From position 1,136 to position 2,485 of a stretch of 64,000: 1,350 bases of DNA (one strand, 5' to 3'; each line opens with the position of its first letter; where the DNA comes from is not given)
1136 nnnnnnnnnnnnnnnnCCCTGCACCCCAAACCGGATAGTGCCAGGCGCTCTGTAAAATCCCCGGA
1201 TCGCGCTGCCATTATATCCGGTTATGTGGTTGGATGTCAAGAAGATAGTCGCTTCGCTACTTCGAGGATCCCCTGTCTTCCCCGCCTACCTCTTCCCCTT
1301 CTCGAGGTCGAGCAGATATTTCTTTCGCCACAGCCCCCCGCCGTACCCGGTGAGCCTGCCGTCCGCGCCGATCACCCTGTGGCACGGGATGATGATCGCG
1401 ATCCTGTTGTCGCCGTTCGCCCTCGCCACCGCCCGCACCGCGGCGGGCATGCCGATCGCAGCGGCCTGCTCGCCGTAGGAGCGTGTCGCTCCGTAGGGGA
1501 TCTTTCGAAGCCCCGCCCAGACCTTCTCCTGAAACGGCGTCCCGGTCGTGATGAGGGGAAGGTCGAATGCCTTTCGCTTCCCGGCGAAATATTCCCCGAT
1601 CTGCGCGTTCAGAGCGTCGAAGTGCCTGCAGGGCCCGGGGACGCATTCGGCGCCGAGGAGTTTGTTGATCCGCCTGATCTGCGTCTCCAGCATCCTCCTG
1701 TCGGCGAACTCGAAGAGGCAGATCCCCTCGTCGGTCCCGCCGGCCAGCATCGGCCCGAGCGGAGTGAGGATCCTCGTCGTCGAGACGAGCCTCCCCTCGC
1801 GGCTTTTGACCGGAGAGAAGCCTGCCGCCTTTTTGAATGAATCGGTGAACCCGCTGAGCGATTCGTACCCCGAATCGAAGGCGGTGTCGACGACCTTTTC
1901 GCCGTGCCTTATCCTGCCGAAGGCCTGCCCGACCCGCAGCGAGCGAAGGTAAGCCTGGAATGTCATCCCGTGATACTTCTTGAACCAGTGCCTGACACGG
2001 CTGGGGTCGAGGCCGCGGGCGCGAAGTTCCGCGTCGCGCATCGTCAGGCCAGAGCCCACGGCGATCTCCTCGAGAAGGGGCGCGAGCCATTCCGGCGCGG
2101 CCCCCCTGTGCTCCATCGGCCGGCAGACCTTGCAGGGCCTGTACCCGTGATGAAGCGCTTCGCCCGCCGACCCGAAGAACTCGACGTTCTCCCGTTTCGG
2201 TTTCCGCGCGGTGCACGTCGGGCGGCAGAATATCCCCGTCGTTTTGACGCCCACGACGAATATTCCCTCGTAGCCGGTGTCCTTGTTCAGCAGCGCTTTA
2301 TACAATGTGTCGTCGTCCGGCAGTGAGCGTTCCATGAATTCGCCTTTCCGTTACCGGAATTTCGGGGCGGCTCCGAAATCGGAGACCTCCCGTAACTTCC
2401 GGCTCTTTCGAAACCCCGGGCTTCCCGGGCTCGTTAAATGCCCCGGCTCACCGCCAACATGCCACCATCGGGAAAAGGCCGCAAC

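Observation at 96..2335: Intact integron-type integrase with no visible cassette array, co-directional with ada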

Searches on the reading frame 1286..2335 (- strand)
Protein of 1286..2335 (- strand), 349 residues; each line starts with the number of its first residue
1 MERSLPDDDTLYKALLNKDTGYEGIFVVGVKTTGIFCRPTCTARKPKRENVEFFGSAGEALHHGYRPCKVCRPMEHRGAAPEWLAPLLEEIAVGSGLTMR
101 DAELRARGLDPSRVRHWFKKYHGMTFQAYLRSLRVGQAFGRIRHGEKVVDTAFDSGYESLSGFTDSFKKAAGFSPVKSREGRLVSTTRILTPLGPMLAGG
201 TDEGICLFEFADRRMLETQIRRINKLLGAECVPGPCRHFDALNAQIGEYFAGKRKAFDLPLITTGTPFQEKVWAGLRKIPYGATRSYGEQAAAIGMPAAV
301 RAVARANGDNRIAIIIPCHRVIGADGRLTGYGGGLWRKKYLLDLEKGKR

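Call 3: search_protein_families(library=pfam, proteins=[window:1286-2335:-], max_evalue=0.01)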
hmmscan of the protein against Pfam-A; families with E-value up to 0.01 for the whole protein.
window:1286-2335:- (349 aa): 5 families
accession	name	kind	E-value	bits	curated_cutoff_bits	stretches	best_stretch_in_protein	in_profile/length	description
PF01035.26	DNA_binding_1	-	2.7e-33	114.1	27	1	267-346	1-80/81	6-O-methylguanine DNA methyltransferase, DNA binding domain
PF02805.21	Ada_Zn_binding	-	3.4e-30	104.3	23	1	11-73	2-64/65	Metal binding domain of Ada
PF12833.13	HTH_18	-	6.1e-15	55.7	33.6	1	108-179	6-78/80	Helix-turn-helix domain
PF00165.29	HTH_AraC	-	0.0011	19.5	26.6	0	145-175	8-37/42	Bacterial regulatory helix-turn-helix proteins, AraC family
PF02870.21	Methyltransf_1N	-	0.0048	17.8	21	0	191-261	8-69/71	6-O-methylguanine DNA methyltransferase, ribonuclease-like domain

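Call 4: search_protein_families(library=ncbifam, proteins=[window:1286-2335:-], max_evalue=0.01)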
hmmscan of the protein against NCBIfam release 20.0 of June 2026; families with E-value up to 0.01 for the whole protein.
window:1286-2335:- (349 aa): 17 families
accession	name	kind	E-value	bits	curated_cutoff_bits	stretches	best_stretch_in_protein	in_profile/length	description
NF011964.0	PRK15435.1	equivalog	3.4e-61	207.2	345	1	5-346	6-349/354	bifunctional DNA-binding transcriptional regulator/O6-methylguanine-DNA methyltransferase Ada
TIGR00589.1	ogt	superfamily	1e-32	112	46.4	1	266-345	1-80/80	methylated-DNA--[protein]-cysteine S-methyltransferase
NF007626.0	PRK10286.1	equivalog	5.6e-31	107.9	192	1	236-345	56-166/171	methylated-DNA--[protein]-cysteine S-methyltransferase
NF041132.1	DNA_protcyst_Mta_Thcoc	equivalog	6.3e-09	35.9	250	1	262-345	87-168/169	methylated-DNA--protein-cysteine methyltransferase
NF003022.0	PRK03887.1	equivalog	8.2e-09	35.5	164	1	262-346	87-169/175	methylated-DNA--protein-cysteine methyltransferase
NF010028.0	PRK13503.1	equivalog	1.1e-06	28.2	288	1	117-183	207-274/278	HTH-type transcriptional activator RhaS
TIGR04094.1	adjacent_YSIRK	equivalog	1.8e-05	23.9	200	1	112-176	316-380/383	YSIRK-targeted surface antigen transcriptional regulator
NF010025.2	PRK13500.1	equivalog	3.2e-05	23.6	525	1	114-180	209-276/282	HTH-type transcriptional activator RhaR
NF007693.0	PRK10371.1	equivalog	0.00055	19.2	253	1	113-180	230-298/309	transcriptional regulator MelR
NF010026.0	PRK13501.1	equivalog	0.00093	18.4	363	1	114-180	209-276/290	HTH-type transcriptional activator RhaR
NF041686.2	ant_diox_reg_AndR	equivalog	0.0012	18.5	350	1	100-178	235-317/321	anthranilate 1,2-dioxygenase regulatory protein AndR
NF007860.0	PRK10572.1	equivalog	0.0017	17.2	208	1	109-181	211-284/292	arabinose operon transcriptional regulator AraC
NF033869.1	viru_reg_Rsp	equivalog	0.0026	16.3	400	1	114-179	180-246/701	AraC family transcriptional regulator Rsp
NF047455.1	TF_Staph_AryK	equivalog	0.0029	15.9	850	1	111-181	187-258/759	transcriptional regulator AryK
NF010027.0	PRK13502.1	equivalog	0.0049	16.4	384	1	114-179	209-275/282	HTH-type transcriptional activator RhaR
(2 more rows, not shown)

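Call 78: find_encoding_contigs(protein=window:1286-2335:-, flank=10000, max_places=6)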
Protein window:1286-2335:- (349 aa): no gene with exactly this product is on record in the collection.
